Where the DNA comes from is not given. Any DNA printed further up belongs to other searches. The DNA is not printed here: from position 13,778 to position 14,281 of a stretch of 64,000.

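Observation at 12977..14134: STAS-domain protein with a ~190-aa disordered tail inserted between the PCP and its BY-kinase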

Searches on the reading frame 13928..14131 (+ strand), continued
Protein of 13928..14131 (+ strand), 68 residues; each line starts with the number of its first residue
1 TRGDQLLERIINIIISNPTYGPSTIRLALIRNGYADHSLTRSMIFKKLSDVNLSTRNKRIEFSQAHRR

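Call 37: search_protein_families(library=pfam, proteins=[P0075, P0076, P0078, P0079, P0080, P0069, P0055, P0030, P0051, P0058], max_evalue=0.01)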
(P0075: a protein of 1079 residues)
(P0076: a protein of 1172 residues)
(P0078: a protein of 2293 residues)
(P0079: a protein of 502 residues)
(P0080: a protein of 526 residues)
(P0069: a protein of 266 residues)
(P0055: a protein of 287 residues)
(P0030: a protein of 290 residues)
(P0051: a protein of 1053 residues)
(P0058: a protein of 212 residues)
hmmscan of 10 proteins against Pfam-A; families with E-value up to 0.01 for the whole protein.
P0075 (1079 aa): 20 families
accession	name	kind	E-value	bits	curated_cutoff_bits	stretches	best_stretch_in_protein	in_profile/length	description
PF07228.17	SpoIIE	-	7.6e-53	179.7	25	1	454-649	2-190/192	Stage II sporulation protein E (SpoIIE)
PF13581.12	HATPase_c_2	-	9.7e-29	100.4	27.4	1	12-137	1-127/127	Histidine kinase-like ATPase domain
PF07719.23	TPR_2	-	9.8e-16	57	27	2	992-1024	2-34/34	Tetratricopeptide repeat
PF00515.34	TPR_1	-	7.1e-14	51.4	27.8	2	992-1024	2-34/34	Tetratricopeptide repeat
PF13414.12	TPR_11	-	7.6e-12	45.2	26.8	2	964-1004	1-41/42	TPR repeat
PF13432.12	TPR_16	-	2e-11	44.5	32.7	1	963-1018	3-58/65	Tetratricopeptide repeat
PF13174.12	TPR_6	-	1.6e-10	41.3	26.3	0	967-990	10-33/33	Tetratricopeptide repeat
PF14559.12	TPR_19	-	2.7e-10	40.9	25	1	969-1024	3-58/68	Tetratricopeptide repeat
PF13428.12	TPR_14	-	1.1e-09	38.4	23.5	1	966-999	10-43/44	Tetratricopeptide repeat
PF13431.12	TPR_17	-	9.4e-09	35.3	24.4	1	980-1012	2-34/34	Tetratricopeptide repeat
PF02518.31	HATPase_c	-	1.7e-08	35.3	26.4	1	41-132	4-102/111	Histidine kinase-, DNA gyrase B-, and HSP90-like ATPase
PF13371.12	TPR_9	-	5.7e-07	29.9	35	1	997-1061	1-65/73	Tetratricopeptide repeat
PF13181.12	TPR_8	-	8.5e-07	29.1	25.7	1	992-1023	2-33/34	Tetratricopeptide repeat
PF13565.12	HTH_32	-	5.2e-05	24.1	33.7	1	692-763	4-71/73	Homeodomain-like domain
PF13424.12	TPR_12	-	0.00015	22.4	30.1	0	973-1016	19-70/77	Tetratricopeptide repeat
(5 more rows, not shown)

P0076 (1172 aa): 23 families
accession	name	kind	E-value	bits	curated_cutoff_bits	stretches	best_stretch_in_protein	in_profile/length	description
PF07228.17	SpoIIE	-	3.5e-54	184.1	25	1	457-651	3-190/192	Stage II sporulation protein E (SpoIIE)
PF13581.12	HATPase_c_2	-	5.5e-29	101.2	27.4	1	11-136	1-127/127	Histidine kinase-like ATPase domain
PF07719.23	TPR_2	-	1.3e-19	69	27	2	1084-1114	2-32/34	Tetratricopeptide repeat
PF00515.34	TPR_1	-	7.6e-17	60.8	27.8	2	1084-1114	2-32/34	Tetratricopeptide repeat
PF13432.12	TPR_16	-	1.9e-15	57.4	32.7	1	1053-1115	1-63/65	Tetratricopeptide repeat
PF13414.12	TPR_11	-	2.2e-15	56.5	26.8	2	1090-1129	1-40/42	TPR repeat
PF13174.12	TPR_6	-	1.8e-12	47.4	26.3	1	1084-1114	1-31/33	Tetratricopeptide repeat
PF13428.12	TPR_14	-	7.1e-12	45.2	23.5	1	1084-1124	2-42/44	Tetratricopeptide repeat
PF14559.12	TPR_19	-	3.2e-11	43.8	25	1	1063-1120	5-61/68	Tetratricopeptide repeat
PF13431.12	TPR_17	-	7.3e-11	41.9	24.4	2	1072-1104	2-34/34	Tetratricopeptide repeat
PF02518.31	HATPase_c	-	1.3e-10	42.1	26.4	1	40-130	4-101/111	Histidine kinase-, DNA gyrase B-, and HSP90-like ATPase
PF13181.12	TPR_8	-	9.3e-10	38.3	25.7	1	1084-1114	2-32/34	Tetratricopeptide repeat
PF13176.12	TPR_7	-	1.5e-06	28.2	27.9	1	1085-1118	1-34/36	Tetratricopeptide repeat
PF13424.12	TPR_12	-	3.5e-06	27.5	30.1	1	1065-1112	26-74/77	Tetratricopeptide repeat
PF13371.12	TPR_9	-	7e-06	26.4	35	1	1091-1153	3-65/73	Tetratricopeptide repeat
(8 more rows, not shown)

P0078 (2293 aa): 16 families
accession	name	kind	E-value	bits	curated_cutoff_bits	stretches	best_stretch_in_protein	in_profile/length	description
PF15892.11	BNR_4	-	2.7e-27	96.2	27.3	1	1316-1545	2-244/272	BNR repeat-containing family member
PF10102.14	DUF2341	-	1.6e-23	83.4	23.4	1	1201-1281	3-83/84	Domain of unknown function (DUF2341)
PF13641.12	Glyco_tranf_2_3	-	1.5e-22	81.2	27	1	443-683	3-230/230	Glycosyltransferase like family 2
PF00535.33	Glycos_transf_2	-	1.6e-22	80.7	23.3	1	444-560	1-108/168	Glycosyl transferase family 2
PF01527.26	HTH_Tnp_1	-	8.8e-17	61.5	24.1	2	3-44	7-48/75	Transposase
PF13632.12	Glyco_trans_2_3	-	1.8e-16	61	27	1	534-753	2-187/198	Glycosyl transferase family group 2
PF13518.12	HTH_28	-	5.1e-13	49.3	25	2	7-45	1-38/52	Helix-turn-helix domain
PF13384.12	HTH_23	-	1.3e-11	44.4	24.6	2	150-189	5-43/50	Homeodomain-like domain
PF13565.12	HTH_32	-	1.5e-09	38.7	33.7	1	179-246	1-60/73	Homeodomain-like domain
PF13551.12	HTH_29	-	1.6e-07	31.7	28.1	0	165-190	13-39/64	Winged helix-turn helix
PF02796.21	HTH_7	-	1.8e-06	28.4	23.8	0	162-185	21-43/45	Helix-turn-helix domain of resolvase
PF13022.12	HTH_Tnp_1_2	-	0.00014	22.4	27.9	0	22-45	29-54/122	Helix-turn-helix of insertion element transposase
PF04218.19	CENP-B_N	-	0.00074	19.5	21.2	0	3-41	7-44/53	CENP-B N-terminal DNA-binding domain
PF13506.12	Glyco_transf_21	-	0.00098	19.1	21.7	1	612-681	98-173/174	Glycosyl transferase family 21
PF07374.17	DUF1492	-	0.0025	18.4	21.5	0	151-185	59-93/100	Protein of unknown function (DUF1492)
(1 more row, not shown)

P0079 (502 aa): 3 families
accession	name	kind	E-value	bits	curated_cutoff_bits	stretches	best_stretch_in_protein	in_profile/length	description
PF01740.26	STAS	-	2.7e-15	56.5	22.6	1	15-113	7-106/106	STAS domain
PF13466.11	STAS_2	-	4.9e-07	30.3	29.2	1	21-101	1-80/80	STAS domain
PF13565.12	HTH_32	-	0.0012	19.8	33.7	1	425-480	21-73/73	Homeodomain-like domain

P0080 (526 aa): 6 families
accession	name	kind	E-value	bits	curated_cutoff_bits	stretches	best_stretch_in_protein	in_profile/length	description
PF13565.12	HTH_32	-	2.4e-11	44.4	33.7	1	71-138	11-73/73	Homeodomain-like domain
PF13276.12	HTH_21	-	2.9e-10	40.7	28.1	1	98-149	5-58/60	HTH-like domain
PF11356.14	T2SSC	-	2.7e-06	27.7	27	1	236-370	3-131/141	Type II secretion system protein C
PF01498.24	HTH_Tnp_Tc3_2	-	8.6e-06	26.4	31.5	0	102-149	3-50/72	Transposase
PF17820.7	PDZ_6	-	3.9e-05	23.8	27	1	461-514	2-54/54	PDZ domain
PF13180.12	PDZ_2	-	0.0002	22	27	1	458-524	13-79/80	PDZ domain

P0069 (266 aa): 5 families
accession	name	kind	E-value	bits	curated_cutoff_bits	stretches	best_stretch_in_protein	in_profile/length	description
PF13565.12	HTH_32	-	2e-16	60.7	33.7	2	86-140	21-73/73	Homeodomain-like domain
PF13276.12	HTH_21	-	6e-14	52.5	28.1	2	99-148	4-55/60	HTH-like domain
PF01498.24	HTH_Tnp_Tc3_2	-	3.3e-08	34.1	31.5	2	104-151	3-50/72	Transposase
PF13592.12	HTH_33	-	0.0011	18.9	25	0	48-68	15-36/60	Winged helix-turn helix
PF10431.15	ClpB_D2-small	-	0.0028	18.1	21.9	0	96-125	29-57/81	C-terminal, D2-small domain, of ClpB protein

P0055 (287 aa): 15 families
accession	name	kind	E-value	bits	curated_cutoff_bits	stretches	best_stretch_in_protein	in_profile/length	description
PF01527.26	HTH_Tnp_1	-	3.4e-19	69.3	24.1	2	2-57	6-63/75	Transposase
PF13565.12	HTH_32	-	5e-14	53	33.7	2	35-112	1-73/73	Homeodomain-like domain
PF13518.12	HTH_28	-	1.6e-13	50.9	25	2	7-43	1-36/52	Helix-turn-helix domain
PF13384.12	HTH_23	-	2.3e-12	46.8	24.6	2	3-44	2-42/50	Homeodomain-like domain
PF13551.12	HTH_29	-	5.8e-12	46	28.1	2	11-44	4-37/64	Winged helix-turn helix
PF07374.17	DUF1492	-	3.3e-09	37.3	21.5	1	150-186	58-94/100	Protein of unknown function (DUF1492)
PF13022.12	HTH_Tnp_1_2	-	9.4e-08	32.6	27.9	1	148-187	8-50/122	Helix-turn-helix of insertion element transposase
PF02796.21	HTH_7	-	1.1e-05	25.9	23.8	0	13-39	15-41/45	Helix-turn-helix domain of resolvase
PF06056.18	Terminase_5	-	4e-05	23.9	20.3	0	165-187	15-37/58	Putative ATPase subunit of terminase (gpP-like)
PF02954.25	HTH_8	-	0.00011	22.3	22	0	14-37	12-36/42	Bacterial regulatory protein, Fis family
PF13276.12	HTH_21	-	0.00094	19.8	28.1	1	72-120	5-55/60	HTH-like domain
PF13309.12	HTH_22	-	0.00099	19.5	29.6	0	159-182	37-60/63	HTH domain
PF13011.12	LZ_Tnp_IS481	-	0.0015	19.2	22.2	0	11-45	17-51/85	leucine-zipper of insertion element IS481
PF01498.24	HTH_Tnp_Tc3_2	-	0.0028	18.3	31.5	0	75-124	2-51/72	Transposase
PF12728.13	HTH_17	-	0.0031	18.2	27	0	166-183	4-21/51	Helix-turn-helix domain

P0030 (290 aa): 3 families
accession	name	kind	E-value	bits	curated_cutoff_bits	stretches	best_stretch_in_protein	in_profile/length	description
PF01740.26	STAS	-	1.6e-13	50.8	22.6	1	17-115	7-106/106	STAS domain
PF13276.12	HTH_21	-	1.4e-05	25.6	28.1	1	215-268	4-58/60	HTH-like domain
PF13466.11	STAS_2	-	2.2e-05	25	29.2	1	50-103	27-80/80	STAS domain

P0051 (1053 aa): 2 families
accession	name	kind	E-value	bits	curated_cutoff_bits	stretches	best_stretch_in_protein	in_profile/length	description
PF01740.26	STAS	-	1.9e-14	53.7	22.6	1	16-113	8-106/106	STAS domain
PF13466.11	STAS_2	-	2.2e-06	28.2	29.2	1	21-101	1-80/80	STAS domain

P0058 (212 aa): 3 families
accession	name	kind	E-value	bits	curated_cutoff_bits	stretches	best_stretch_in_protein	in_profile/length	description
PF01740.26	STAS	-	2.4e-19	69.5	22.6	1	15-113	7-106/106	STAS domain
PF13466.11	STAS_2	-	1.1e-06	29.2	29.2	1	21-101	1-80/80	STAS domain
PF01498.24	HTH_Tnp_Tc3_2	-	0.0007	20.3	31.5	1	161-210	2-48/72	Transposase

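Call 39: find_encoding_contigs(protein=P0036, flank=10000, max_places=1)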
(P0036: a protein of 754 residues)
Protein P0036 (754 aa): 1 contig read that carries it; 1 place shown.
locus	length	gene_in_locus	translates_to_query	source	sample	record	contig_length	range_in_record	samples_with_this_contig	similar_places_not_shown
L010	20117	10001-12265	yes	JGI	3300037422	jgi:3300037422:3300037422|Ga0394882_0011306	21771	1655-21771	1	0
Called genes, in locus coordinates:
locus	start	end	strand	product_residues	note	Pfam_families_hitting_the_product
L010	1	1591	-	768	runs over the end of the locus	PF00664:ABC_membrane, PF00005:ABC_tran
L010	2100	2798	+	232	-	PF00293:NUDIX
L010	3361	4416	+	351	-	PF02397:Bac_transf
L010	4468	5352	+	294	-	PF08308:PEGA, PF18935:DUF5683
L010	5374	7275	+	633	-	PF00041:fn3 (weak), PF16383:DUF4992 (faint), PF25788:Ig_Rha78A_N (faint), PF25833:Fn3_SaeA_3rd (faint)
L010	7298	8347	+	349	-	PF02563:Poly_export, PF10531:SLBB, PF22461:SLBB_2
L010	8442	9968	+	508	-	PF02706:Wzz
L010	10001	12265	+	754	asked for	PF01740:STAS, PF13466:STAS_2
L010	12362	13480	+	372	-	PF13429:TPR_15 (weak), PF07719:TPR_2 (weak), PF13424:TPR_12 (weak), PF13432:TPR_16, PF13414:TPR_11 (weak), PF14559:TPR_19 (weak), PF13424:TPR_12, PF13414:TPR_11, +11 more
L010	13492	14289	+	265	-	PF10609:ParA, PF13614:AAA_31 (weak)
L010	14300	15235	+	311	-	PF01073:3Beta_HSD, PF01370:Epimerase, PF02719:Polysacc_synt_2, PF04321:RmlD_sub_bind, PF05368:NmrA, PF13460:NAD_binding_10, PF16363:GDP_Man_Dehyd, PF07993:NAD_binding_4, +1 more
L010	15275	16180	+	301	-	PF01522:Polysacc_deac_1, PF11959:DUF3473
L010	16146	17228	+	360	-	PF04339:FemAB_like (faint), PF02388:FemAB, PF13480:Acetyltransf_6, PF02388:FemAB (weak)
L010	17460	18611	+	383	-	PF00535:Glycos_transf_2, PF13641:Glyco_tranf_2_3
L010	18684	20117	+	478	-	?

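Call 40: find_encoding_contigs(protein=P0075, flank=10000, max_places=1)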
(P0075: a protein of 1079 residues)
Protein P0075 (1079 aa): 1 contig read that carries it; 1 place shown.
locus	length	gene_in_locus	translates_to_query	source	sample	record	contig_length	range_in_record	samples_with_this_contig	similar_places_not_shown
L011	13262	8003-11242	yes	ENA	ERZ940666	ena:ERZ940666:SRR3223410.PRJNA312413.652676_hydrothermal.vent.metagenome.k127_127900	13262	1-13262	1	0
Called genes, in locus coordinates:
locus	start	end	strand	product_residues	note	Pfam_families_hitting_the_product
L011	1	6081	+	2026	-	?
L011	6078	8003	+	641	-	PF12895:ANAPC3 (faint), PF13428:TPR_14 (faint), PF00515:TPR_1 (faint), PF23914:TPR_CcmH_CycH (faint), PF14559:TPR_19 (faint), PF13414:TPR_11 (faint), PF13432:TPR_16 (faint), PF07719:TPR_2 (weak), +1 more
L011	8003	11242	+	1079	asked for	PF13581:HATPase_c_2, PF02518:HATPase_c, PF07228:SpoIIE, PF13432:TPR_16, PF14559:TPR_19, PF00515:TPR_1 (weak), PF07719:TPR_2 (weak), PF13371:TPR_9 (weak), +5 more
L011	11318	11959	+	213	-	PF01740:STAS, PF13466:STAS_2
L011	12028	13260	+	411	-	?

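Call 62: find_encoding_contigs(protein=P0030, flank=8000, max_places=1)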
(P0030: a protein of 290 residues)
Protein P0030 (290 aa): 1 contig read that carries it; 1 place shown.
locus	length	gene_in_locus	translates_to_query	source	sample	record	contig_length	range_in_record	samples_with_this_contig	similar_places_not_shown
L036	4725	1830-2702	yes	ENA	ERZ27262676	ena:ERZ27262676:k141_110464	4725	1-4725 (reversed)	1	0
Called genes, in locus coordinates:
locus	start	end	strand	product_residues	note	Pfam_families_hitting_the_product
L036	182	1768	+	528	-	PF02706:Wzz (weak), PF05781:MRVI1 (weak), PF13807:GNVR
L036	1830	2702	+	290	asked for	PF01740:STAS, PF13466:STAS_2, PF13276:HTH_21 (faint)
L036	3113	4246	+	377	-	PF13428:TPR_14 (faint), PF14559:TPR_19 (faint), PF00515:TPR_1 (faint), PF07719:TPR_2 (faint), PF12895:ANAPC3 (weak), PF13414:TPR_11 (faint), PF13431:TPR_17 (faint), PF13432:TPR_16 (weak)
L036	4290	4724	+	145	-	?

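Call 63: find_encoding_contigs(protein=P0057, flank=8000, max_places=1)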
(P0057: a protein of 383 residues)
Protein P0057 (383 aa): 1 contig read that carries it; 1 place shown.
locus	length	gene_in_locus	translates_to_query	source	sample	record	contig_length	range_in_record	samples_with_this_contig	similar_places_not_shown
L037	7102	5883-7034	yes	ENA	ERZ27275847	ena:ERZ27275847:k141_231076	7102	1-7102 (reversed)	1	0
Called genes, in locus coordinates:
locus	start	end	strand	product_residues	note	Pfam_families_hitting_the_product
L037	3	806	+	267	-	?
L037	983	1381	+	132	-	PF00072:Response_reg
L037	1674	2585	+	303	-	PF01522:Polysacc_deac_1, PF11959:DUF3473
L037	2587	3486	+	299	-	PF02397:Bac_transf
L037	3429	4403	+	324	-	PF02563:Poly_export, PF22461:SLBB_2 (weak), PF10531:SLBB, PF22461:SLBB_2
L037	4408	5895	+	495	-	PF02706:Wzz, PF13807:GNVR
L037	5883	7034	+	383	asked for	PF01740:STAS, PF13466:STAS_2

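Call 64: find_encoding_contigs(protein=P0065, flank=8000, max_places=1)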
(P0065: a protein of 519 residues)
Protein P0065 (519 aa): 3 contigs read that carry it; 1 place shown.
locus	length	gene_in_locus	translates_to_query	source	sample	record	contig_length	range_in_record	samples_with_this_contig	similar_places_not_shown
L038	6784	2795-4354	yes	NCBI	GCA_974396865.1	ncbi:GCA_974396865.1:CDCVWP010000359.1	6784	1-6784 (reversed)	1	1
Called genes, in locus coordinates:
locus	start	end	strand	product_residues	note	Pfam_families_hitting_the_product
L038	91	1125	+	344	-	PF02563:Poly_export, PF10531:SLBB (weak), PF22461:SLBB_2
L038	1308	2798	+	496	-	PF02706:Wzz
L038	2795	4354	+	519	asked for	PF01740:STAS, PF13466:STAS_2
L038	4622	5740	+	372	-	PF14559:TPR_19 (faint), PF00515:TPR_1 (faint), PF07719:TPR_2 (faint), PF13176:TPR_7 (faint), PF13181:TPR_8 (faint), PF13424:TPR_12 (weak), PF13432:TPR_16 (weak), PF13414:TPR_11 (weak), +3 more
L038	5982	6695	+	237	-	PF10609:ParA, PF01656:CbiA (weak), PF13614:AAA_31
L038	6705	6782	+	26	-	?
